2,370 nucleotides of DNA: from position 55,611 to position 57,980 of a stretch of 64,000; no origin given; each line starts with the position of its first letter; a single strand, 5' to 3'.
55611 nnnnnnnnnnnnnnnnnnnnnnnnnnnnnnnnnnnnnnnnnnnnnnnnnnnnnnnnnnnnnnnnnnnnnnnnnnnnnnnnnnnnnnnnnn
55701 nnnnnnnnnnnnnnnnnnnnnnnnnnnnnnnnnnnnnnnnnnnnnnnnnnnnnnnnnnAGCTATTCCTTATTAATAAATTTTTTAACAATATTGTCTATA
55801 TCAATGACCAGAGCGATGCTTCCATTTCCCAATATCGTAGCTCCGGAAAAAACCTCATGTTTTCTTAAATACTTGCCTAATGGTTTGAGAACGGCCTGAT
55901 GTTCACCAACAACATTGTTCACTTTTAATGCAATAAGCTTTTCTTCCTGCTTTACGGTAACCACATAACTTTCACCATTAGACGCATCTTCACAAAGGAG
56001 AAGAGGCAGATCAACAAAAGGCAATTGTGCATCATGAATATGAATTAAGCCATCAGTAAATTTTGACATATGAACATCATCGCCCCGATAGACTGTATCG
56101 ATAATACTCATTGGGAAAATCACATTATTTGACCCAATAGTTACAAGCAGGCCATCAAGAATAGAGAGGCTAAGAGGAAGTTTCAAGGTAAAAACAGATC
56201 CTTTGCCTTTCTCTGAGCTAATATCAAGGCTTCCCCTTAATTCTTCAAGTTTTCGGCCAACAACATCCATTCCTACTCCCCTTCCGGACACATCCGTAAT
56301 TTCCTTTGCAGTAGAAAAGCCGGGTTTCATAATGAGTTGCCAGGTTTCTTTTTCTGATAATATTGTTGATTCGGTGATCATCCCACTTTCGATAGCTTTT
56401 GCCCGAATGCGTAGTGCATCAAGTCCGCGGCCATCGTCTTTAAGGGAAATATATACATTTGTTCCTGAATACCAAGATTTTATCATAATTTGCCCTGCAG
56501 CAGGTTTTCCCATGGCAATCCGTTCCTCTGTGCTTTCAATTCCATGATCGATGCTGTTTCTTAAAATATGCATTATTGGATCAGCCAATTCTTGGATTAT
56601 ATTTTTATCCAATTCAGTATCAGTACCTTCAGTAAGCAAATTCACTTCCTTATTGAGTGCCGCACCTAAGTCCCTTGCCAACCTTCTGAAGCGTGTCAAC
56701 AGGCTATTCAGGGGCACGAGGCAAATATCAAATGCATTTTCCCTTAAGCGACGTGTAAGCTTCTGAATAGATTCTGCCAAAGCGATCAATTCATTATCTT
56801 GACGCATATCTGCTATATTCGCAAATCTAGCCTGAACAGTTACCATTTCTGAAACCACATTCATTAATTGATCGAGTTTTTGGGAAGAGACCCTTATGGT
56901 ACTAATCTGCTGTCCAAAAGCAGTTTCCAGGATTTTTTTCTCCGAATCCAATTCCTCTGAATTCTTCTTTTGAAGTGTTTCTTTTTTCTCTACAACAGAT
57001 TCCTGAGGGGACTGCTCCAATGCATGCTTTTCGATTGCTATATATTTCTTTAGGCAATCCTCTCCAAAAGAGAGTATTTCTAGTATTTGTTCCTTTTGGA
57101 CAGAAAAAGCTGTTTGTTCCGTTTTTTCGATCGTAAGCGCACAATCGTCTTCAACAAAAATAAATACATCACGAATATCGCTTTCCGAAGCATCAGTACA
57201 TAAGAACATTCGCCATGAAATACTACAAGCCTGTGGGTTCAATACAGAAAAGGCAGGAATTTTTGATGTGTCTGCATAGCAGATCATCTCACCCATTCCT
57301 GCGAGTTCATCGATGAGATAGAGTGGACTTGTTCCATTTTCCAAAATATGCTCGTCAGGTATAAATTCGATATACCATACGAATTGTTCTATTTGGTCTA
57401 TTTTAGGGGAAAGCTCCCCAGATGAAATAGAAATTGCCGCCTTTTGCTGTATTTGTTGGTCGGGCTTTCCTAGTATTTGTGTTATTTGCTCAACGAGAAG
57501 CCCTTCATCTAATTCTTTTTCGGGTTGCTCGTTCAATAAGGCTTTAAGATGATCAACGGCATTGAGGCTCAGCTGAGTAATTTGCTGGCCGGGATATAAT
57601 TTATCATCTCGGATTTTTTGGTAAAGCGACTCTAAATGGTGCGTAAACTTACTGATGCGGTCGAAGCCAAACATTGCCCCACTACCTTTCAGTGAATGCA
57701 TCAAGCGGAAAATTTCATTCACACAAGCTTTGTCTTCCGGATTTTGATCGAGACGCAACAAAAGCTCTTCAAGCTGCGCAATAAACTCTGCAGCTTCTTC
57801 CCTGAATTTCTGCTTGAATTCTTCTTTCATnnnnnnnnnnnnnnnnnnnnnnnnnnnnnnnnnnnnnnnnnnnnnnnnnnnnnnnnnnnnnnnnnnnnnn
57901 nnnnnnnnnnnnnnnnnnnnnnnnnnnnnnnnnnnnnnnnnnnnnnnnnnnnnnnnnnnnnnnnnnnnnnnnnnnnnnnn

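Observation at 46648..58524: Complete 12-gene chemosensory (Che-like) operon in a Bacteroidota setting, wired to kinases instead of a motor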

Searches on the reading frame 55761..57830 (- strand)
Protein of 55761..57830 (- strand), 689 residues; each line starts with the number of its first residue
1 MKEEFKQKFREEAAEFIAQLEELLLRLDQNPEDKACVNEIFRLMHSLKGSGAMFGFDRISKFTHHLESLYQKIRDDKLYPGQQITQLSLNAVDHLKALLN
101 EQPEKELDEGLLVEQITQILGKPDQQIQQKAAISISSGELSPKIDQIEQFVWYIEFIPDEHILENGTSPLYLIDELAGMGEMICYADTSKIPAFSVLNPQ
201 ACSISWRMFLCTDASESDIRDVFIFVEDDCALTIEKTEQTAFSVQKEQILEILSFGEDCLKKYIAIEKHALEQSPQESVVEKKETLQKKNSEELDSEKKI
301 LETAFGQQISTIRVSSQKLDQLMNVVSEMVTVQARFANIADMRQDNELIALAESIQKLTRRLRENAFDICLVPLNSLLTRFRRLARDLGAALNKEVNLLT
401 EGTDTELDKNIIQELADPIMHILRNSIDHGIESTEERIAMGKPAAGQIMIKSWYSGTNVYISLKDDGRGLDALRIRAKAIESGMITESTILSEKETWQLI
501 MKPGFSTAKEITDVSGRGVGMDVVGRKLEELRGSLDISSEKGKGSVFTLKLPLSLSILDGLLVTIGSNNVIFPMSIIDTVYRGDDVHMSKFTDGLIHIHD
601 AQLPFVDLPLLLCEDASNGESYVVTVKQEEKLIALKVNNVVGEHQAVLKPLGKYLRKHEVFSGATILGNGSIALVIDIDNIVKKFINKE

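Call 3: search_protein_families(library=pfam, proteins=[window:55761-57830:-], max_evalue=0.01)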
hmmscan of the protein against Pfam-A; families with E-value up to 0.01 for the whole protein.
window:55761-57830:- (689 aa): 4 families
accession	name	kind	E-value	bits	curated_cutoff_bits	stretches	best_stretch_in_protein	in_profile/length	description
PF01584.24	CheW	-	1e-16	61.2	23.5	1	560-683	2-135/138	CheW-like domain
PF01627.28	Hpt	-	2.3e-15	57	24.6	1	5-83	2-69/84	Hpt domain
PF02518.31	HATPase_c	-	5.2e-14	53.1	26.4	1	417-554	4-110/111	Histidine kinase-, DNA gyrase B-, and HSP90-like ATPase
PF02895.20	H-kinase_dim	-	1.4e-10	41.9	23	1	310-366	2-65/68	Signal transducing histidine kinase, homodimeric domain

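Call 7: find_encoding_contigs(protein=window:55761-57830:-, flank=10000, max_places=6)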
Protein window:55761-57830:- (689 aa): no gene with exactly this product is on record in the collection.

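Call 9: find_related_loci(query=window:55761-57830:-, collection=genome_contigs, flank=10000)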
Query window:55761-57830:- (689 aa) in genome_contigs; peptide patterns used: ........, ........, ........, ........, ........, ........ (x = any residue, [..] = any of these).
24 stretches matched a pattern, but none encodes a relative of the query by tblastn (E <= 1e-3).

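Call 10: find_homologous_proteins(query=window:55761-57830:-, max_evalue=1e-20)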
Query window:55761-57830:- (689 aa): 5227 proteins with E <= 1e-20 among 8000 candidates; the best 120 are listed.
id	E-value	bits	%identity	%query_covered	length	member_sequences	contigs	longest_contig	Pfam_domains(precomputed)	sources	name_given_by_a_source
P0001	0.0e+0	1502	100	100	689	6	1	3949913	PF02895.21,PF01584.25,PF02518.32,PF01627.29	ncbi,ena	-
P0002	6.9e-256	869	60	100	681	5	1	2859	PF02895.21,PF01584.25,PF02518.32,PF01627.29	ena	-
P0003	4.3e-181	622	46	99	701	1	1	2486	PF02895.21,PF01584.25,PF02518.32,PF01627.29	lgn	-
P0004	2.5e-179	616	45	99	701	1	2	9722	PF02895.21,PF01584.25,PF02518.32,PF01627.29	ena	-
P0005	4.0e-179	615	45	99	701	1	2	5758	PF02895.21,PF01584.25,PF02518.32,PF01627.29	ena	-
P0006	4.6e-179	615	45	99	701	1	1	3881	PF02895.21,PF01584.25,PF02518.32,PF01627.29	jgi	-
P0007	5.3e-179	615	45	99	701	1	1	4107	PF02895.21,PF01584.25,PF02518.32,PF01627.29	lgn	-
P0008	5.4e-179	615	45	99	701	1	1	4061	PF02895.21,PF01584.25,PF02518.32,PF01627.29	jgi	-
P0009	5.5e-179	615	45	99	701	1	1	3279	PF02895.21,PF01584.25,PF02518.32,PF01627.29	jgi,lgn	-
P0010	5.6e-179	615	45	99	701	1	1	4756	PF02895.21,PF01584.25,PF02518.32,PF01627.29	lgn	-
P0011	7.1e-179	615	45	99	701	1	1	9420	PF02895.21,PF01584.25,PF02518.32,PF01627.29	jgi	-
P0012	7.3e-179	615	46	99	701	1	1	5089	PF02895.21,PF01584.25,PF02518.32,PF01627.29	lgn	-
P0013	8.4e-179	614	45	99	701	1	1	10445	PF02895.21,PF01584.25,PF02518.32,PF01627.29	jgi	-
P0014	9.5e-179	614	45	99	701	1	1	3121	PF02895.21,PF01584.25,PF02518.32,PF01627.29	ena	-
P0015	1.1e-178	614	45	99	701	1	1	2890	PF02895.21,PF01584.25,PF02518.32,PF01627.29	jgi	-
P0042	2.1e-174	600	45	100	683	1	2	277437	PF02895.21,PF01584.25,PF02518.32,PF01627.29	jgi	jgi:two-component system chemotaxis sensor kinase CheA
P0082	1.3e-171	591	44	100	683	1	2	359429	PF02895.21,PF01584.25,PF02518.32,PF01627.29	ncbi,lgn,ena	-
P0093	6.4e-171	588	44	99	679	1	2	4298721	PF02895.21,PF01584.25,PF02518.32,PF01627.29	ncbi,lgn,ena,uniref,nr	ncbi:chemotaxis protein CheA [uncultured Acetobacteroides sp.]|uniref:chemotaxis protein CheA n=1 Ta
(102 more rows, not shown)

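Call 11: list_cluster_members(proteins=[P0001, P0093, P0082])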
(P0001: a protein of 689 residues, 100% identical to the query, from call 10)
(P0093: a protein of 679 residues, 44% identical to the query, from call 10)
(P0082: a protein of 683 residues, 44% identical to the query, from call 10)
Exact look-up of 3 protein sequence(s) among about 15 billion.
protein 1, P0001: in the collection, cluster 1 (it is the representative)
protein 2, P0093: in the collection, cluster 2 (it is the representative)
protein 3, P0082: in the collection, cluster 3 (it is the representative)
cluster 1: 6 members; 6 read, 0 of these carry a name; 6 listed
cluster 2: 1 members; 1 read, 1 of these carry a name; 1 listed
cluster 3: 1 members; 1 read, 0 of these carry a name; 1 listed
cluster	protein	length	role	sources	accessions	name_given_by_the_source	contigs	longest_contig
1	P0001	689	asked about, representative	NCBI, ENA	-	-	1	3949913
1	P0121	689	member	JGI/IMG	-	-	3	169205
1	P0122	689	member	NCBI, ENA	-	-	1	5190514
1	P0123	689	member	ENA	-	-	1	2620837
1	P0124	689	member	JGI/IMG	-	-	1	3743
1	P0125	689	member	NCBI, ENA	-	-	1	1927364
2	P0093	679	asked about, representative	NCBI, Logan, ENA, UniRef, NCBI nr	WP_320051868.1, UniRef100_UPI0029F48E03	chemotaxis protein CheA [uncultured Acetobacteroides sp.] | chemotaxis protein CheA n=1 Tax=uncultured Acetobacteroides sp. TaxID=1760811 ...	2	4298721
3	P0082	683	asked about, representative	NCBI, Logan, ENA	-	-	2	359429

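Call 12: find_encoding_contigs(protein=P0093, flank=10000, max_places=2)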
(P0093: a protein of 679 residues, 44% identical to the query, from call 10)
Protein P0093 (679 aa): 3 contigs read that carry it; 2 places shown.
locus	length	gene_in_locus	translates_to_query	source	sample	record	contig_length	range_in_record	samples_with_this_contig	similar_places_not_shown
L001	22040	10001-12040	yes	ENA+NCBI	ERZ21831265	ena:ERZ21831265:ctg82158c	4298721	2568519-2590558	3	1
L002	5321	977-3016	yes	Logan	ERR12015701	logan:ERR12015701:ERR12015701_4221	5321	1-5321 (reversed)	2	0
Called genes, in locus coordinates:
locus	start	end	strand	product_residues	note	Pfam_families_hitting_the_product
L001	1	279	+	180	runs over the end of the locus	-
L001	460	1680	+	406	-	PF00884:Sulfatase, PF01663:Phosphodiest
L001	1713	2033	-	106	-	PF01883:FeS_assembly_P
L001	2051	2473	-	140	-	PF02657:SufE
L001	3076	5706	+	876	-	PF06452:CBM9_1 (weak), PF19313:DUF5916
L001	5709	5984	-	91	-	-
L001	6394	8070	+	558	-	-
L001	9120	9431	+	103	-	PF01740:STAS (weak), PF13466:STAS_2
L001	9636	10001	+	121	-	PF00072:Response_reg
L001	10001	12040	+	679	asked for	PF01627:Hpt, PF02895:H-kinase_dim, PF02518:HATPase_c, PF01584:CheW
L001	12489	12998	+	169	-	PF01584:CheW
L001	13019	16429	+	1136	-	PF02203:TarH, PF12729:4HB_MCP_1, PF00672:HAMP (faint), PF18947:HAMP_2, PF00015:MCPsignal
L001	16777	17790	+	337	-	-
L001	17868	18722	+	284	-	PF03705:CheR_N, PF08241:Methyltransf_11 (faint), PF13649:Methyltransf_25 (faint), PF01739:CheR, PF08242:Methyltransf_12 (faint)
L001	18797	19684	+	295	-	PF02518:HATPase_c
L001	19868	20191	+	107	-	PF03975:CheD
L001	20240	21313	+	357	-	PF00072:Response_reg, PF01339:CheB_methylest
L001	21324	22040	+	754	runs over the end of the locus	PF01590:GAF, PF13185:GAF_2, PF13188:PAS_8 (faint), PF08447:PAS_3 (faint), PF13426:PAS_9, PF08448:PAS_4 (weak), PF00989:PAS (weak), PF13426:PAS_9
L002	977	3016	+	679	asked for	PF01627:Hpt, PF02895:H-kinase_dim, PF02518:HATPase_c, PF01584:CheW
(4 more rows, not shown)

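Call 13: find_encoding_contigs(protein=P0001, flank=10000, max_places=3)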
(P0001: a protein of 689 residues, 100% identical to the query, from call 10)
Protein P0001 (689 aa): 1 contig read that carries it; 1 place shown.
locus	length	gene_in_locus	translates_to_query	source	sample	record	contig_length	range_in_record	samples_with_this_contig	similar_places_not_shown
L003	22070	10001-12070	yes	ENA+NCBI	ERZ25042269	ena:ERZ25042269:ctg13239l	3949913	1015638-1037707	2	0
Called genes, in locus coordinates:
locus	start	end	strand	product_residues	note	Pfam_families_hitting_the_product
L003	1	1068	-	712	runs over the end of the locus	PF03935:SKN1_KRE6_Sbg1, PF00722:Glyco_hydro_16, PF26113:GH16_XgeA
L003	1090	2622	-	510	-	PF12771:SusD-like_2 (faint), PF14322:SusD-like_3, PF07980:SusD_RagB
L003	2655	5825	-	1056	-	PF13620:CarboxypepD_reg, PF13715:CarbopepD_reg_2, PF07715:Plug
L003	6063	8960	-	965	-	PF07494:Reg_prop (faint), PF07495:Y_Y_Y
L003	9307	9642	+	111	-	PF13466:STAS_2 (weak)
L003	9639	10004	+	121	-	PF00072:Response_reg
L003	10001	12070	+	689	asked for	PF01627:Hpt, PF02895:H-kinase_dim, PF02518:HATPase_c, PF01584:CheW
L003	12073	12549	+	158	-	PF01584:CheW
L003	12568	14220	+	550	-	PF13682:CZB, PF00672:HAMP (weak), PF00015:MCPsignal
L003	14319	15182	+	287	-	PF03705:CheR_N, PF01739:CheR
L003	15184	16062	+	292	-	PF00512:HisKA (faint), PF02518:HATPase_c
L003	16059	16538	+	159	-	PF03975:CheD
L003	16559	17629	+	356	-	PF00072:Response_reg, PF01339:CheB_methylest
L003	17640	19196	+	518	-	PF00072:Response_reg, PF00512:HisKA, PF02518:HATPase_c, PF00072:Response_reg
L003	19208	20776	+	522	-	PF00072:Response_reg, PF00512:HisKA, PF02518:HATPase_c, PF00072:Response_reg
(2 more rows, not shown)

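Call 14: find_encoding_contigs(protein=P0082, flank=10000, max_places=1)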
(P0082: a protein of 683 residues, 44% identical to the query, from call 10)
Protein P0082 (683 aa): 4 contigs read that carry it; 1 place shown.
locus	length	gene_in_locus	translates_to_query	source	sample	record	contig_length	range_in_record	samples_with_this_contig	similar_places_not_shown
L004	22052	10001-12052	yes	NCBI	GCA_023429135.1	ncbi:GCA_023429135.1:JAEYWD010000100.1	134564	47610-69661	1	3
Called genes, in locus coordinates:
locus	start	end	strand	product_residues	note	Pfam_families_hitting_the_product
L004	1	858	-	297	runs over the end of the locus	PF10672:Methyltrans_SAM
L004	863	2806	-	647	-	PF01433:Peptidase_M1, PF18962:Por_Secre_tail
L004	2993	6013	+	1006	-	PF01061:ABC2_membrane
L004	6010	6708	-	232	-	PF00027:cNMP_binding, PF13545:HTH_Crp_2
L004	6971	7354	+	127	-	PF00072:Response_reg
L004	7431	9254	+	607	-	-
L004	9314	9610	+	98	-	PF01740:STAS (weak)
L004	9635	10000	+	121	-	PF00072:Response_reg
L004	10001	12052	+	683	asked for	PF01627:Hpt, PF02895:H-kinase_dim, PF02518:HATPase_c, PF01584:CheW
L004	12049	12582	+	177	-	PF01584:CheW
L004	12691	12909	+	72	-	-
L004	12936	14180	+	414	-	-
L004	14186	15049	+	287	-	PF03705:CheR_N, PF01739:CheR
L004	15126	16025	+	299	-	PF02518:HATPase_c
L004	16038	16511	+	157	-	PF03975:CheD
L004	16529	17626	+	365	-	PF00072:Response_reg, PF01339:CheB_methylest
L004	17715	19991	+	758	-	PF01590:GAF, PF13185:GAF_2, PF08447:PAS_3 (weak), PF08448:PAS_4 (weak), PF13426:PAS_9, PF00989:PAS (weak), PF13426:PAS_9, PF13426:PAS_9, +4 more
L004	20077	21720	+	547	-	PF00989:PAS (weak), PF13426:PAS_9, PF00512:HisKA, PF02518:HATPase_c, PF00072:Response_reg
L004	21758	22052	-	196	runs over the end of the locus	PF00578:AhpC-TSA (weak), PF08534:Redoxin (faint), PF00255:GSHPx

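Call 15: find_encoding_contigs(protein=P0042, flank=10000, max_places=1)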
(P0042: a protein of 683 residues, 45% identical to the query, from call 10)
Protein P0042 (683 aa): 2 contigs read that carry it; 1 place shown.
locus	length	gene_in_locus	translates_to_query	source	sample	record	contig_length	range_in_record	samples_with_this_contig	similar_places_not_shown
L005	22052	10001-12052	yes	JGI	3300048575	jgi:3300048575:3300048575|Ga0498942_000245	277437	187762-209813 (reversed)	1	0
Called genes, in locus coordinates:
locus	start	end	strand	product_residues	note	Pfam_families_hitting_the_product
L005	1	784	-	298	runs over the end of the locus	PF10672:Methyltrans_SAM, PF03602:Cons_hypoth95 (weak)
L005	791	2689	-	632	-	PF17900:Peptidase_M1_N, PF01433:Peptidase_M1, PF18962:Por_Secre_tail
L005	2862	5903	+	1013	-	PF01061:ABC2_membrane (weak)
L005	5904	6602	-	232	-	PF00027:cNMP_binding, PF13545:HTH_Crp_2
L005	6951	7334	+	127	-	PF00072:Response_reg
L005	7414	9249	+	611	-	-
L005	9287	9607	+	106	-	PF01740:STAS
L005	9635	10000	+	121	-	PF00072:Response_reg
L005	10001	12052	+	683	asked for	PF01627:Hpt, PF02895:H-kinase_dim, PF02518:HATPase_c, PF01584:CheW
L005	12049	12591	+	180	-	PF01584:CheW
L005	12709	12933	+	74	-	-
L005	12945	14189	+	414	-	PF19577:DcaP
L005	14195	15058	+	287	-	PF03705:CheR_N, PF01739:CheR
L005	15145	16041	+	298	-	PF02518:HATPase_c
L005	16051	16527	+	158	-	PF03975:CheD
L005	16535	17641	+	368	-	PF00072:Response_reg, PF01339:CheB_methylest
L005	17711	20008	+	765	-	PF01590:GAF (weak), PF13185:GAF_2, PF08448:PAS_4 (weak), PF13426:PAS_9, PF08448:PAS_4, PF13426:PAS_9, PF08447:PAS_3, PF13426:PAS_9, +5 more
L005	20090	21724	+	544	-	PF00512:HisKA, PF02518:HATPase_c, PF00072:Response_reg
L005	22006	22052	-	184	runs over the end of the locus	PF00255:GSHPx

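Call 26: find_related_loci(query=A1, collection=genome_contigs, flank=10000)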
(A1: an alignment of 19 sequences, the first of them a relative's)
Query A1 (689 aa) in genome_contigs; peptide patterns used: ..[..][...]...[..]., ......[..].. (x = any residue, [..] = any of these).
600 stretches matched a pattern (row limit reached: there are more); 600 encode a relative of the query (tblastn E <= 1e-3); the best 80 are kept; 80 distinct loci.
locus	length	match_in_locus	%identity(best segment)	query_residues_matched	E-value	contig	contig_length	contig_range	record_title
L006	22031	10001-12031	41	3-685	1e-164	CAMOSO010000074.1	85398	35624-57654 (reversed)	MAG: uncultured Bacteroidales bacterium isolate SRR873609_bin.80_metaWRAP_v1.3_MAG genome assembly, contig: ERZ1756109_4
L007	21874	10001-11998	38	1-683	1e-145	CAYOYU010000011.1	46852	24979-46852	MAG TPA_asm: uncultured Syntrophorhabdaceae bacterium isolate binchicken_co232_11 genome assembly, contig: NODE_1201_len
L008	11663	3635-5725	37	3-689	2e-143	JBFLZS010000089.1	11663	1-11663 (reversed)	MAG: Nitrospirota bacterium isolate MAG117 MAG117_89, whole genome shotgun sequence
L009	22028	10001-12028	43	1-685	8e-171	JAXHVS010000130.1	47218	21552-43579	MAG: Bacteroidota bacterium isolate MAG83_tar_biofilm MAG83_130, whole genome shotgun sequence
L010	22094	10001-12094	38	3-681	3e-137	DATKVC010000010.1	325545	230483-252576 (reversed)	MAG TPA_asm: Rectinemataceae bacterium isolate SMAG_U14123 k141_3142801, whole genome shotgun sequence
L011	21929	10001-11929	35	9-682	1e-133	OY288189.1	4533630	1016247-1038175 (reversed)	MAG: uncultured Allorhizobium sp. isolate 430962d4-feab-4201-8fa0-5cd1beb7eb8a genome assembly, chromosome: 1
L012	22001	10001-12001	36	27-683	1e-131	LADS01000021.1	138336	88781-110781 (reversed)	MAG: Desulfobulbaceae bacterium BRH_c16a BRHa_1006570, whole genome shotgun sequence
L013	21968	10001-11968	36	7-682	3e-130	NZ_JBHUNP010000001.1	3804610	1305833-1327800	Devosia albogilva strain CCM 7427 tig00000001, whole genome shotgun sequence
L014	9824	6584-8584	38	9-682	7e-129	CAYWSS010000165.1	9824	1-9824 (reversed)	MAG TPA_asm: uncultured Caldilineaceae bacterium isolate binchicken_co275_173 genome assembly, contig: NODE_11092_length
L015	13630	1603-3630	34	6-677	3e-128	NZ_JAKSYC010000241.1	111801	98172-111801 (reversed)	Methylobacterium sp. J-026 k141_10255, whole genome shotgun sequence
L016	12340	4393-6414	36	3-682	3e-125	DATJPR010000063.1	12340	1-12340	MAG TPA_asm: Bacteroidota bacterium isolate SMAG_U14918 k141_4301226, whole genome shotgun sequence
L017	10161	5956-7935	34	9-682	1e-123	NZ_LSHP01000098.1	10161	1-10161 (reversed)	Acidovorax delafieldii strain CCH4-A2 CCH4-A2_contig111, whole genome shotgun sequence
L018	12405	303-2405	35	6-686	2e-123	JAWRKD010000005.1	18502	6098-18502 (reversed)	MAG: Desulfovibrionaceae bacterium isolate ADS12 c_000000008034, whole genome shotgun sequence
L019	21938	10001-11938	35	9-682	2e-122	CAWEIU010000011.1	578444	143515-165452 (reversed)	MAG: uncultured Alphaproteobacteria bacterium isolate MFD06092.bin.1.40 genome assembly, contig: contig_57632, whole gen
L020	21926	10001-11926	35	7-682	3e-131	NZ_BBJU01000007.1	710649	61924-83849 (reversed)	Agrobacterium rubi TR3 = NBRC 13261, whole genome shotgun sequence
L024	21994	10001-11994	42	1-682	6e-125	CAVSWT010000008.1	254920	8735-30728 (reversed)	MAG: uncultured Ignavibacteriales bacterium isolate MFD05684.bin.1.223 genome assembly, contig: contig_15914, whole geno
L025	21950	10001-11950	35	20-683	2e-116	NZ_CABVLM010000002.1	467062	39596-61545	Pseudoalteromonas rhizosphaerae strain RA15, whole genome shotgun sequence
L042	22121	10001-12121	32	7-688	3e-107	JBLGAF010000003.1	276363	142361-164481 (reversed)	MAG: Oleispira sp. isolate 3300053772_105 Ga0535651_0000005, whole genome shotgun sequence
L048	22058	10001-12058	29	3-689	7e-104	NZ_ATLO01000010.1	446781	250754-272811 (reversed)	Pseudomonas sp. CFII64 soap_scaffs_II64_half.Contig8, whole genome shotgun sequence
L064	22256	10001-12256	30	4-682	1e-94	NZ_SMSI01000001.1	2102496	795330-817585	Pseudohoeflea suaedae strain YC6898 1, whole genome shotgun sequence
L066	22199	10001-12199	30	4-682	6e-95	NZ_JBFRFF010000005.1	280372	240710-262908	Rhizobium sp. 2YAF20 SCAFFOLD_4, whole genome shotgun sequence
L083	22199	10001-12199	35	3-682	2e-88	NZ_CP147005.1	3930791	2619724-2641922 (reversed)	Novosphingobium sp. BL-8A chromosome 1, complete sequence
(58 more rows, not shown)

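Call 34: search_protein_families(library=ncbifam, proteins=[window:55761-57830:-], max_evalue=0.01)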
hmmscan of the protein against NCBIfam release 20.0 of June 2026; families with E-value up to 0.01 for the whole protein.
window:55761-57830:- (689 aa): 17 families
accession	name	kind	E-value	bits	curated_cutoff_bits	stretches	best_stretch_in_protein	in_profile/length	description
NF041336.1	CheA_Halo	equivalog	1.2e-116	390.9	950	2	264-679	246-664/666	chemotaxis protein CheA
NF007835.0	PRK10547.1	equivalog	1.2e-107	361.1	793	1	4-681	5-656/670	chemotaxis protein CheA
NF008298.1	PRK11086.1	subfamily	1.9e-06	26.6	520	1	494-553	471-525/529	DcuS/MalK family sensor histidine kinase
NF011874.0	PRK15347.1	equivalog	2.7e-05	22.4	852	1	512-554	573-615/921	two component system sensor kinase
NF007688.0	PRK10364.1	equivalog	3.3e-05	22.8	479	1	498-554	401-452/460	two-component system sensor histidine kinase ZraS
NF038334.1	malate_HK_MalK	exception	0.0002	20.2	800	1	485-553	462-525/533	malate sensor histidine kinase MalK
TIGR02966.1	phoR_proteo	equivalog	0.00021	20.4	334.2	1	513-550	295-332/333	phosphate regulon sensor histidine kinase PhoR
NF008468.0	PRK11360.1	equivalog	0.00027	19.4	646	0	494-554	554-609/616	two-component system sensor histidine kinase AtoS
NF038348.1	T2SS_HK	subfamily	0.00053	18.5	450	1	497-553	520-573/574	histidine kinase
TIGR02956.1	TMAO_torS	equivalog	0.00075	17.7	676.5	1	504-554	633-683/967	TMAO reductase system sensor histidine kinase/response regulator TorS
NF041947.1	LuxQ_Vibrio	equivalog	0.0012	16.8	1200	1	493-555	635-698/843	quorum-sensing autoinducer 2 sensor kinase/phosphatase LuxQ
NF052574.1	HisKinEspCMyxo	equivalog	0.0013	16.9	1200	1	500-553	587-637/785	serine histidine kinase EspC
TIGR02916.1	PEP_his_kin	equivalog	0.0018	16.9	300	0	505-552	636-679/679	XrtA/PEP-CTERM system histidine kinase PrsK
NF046044.1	PnpS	equivalog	0.0023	17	400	1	514-552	352-390/390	two-component system histidine kinase PnpS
NF010411.0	PRK13837.1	equivalog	0.0044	15.1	647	1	500-554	627-676/828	two-component system VirA-like sensor kinase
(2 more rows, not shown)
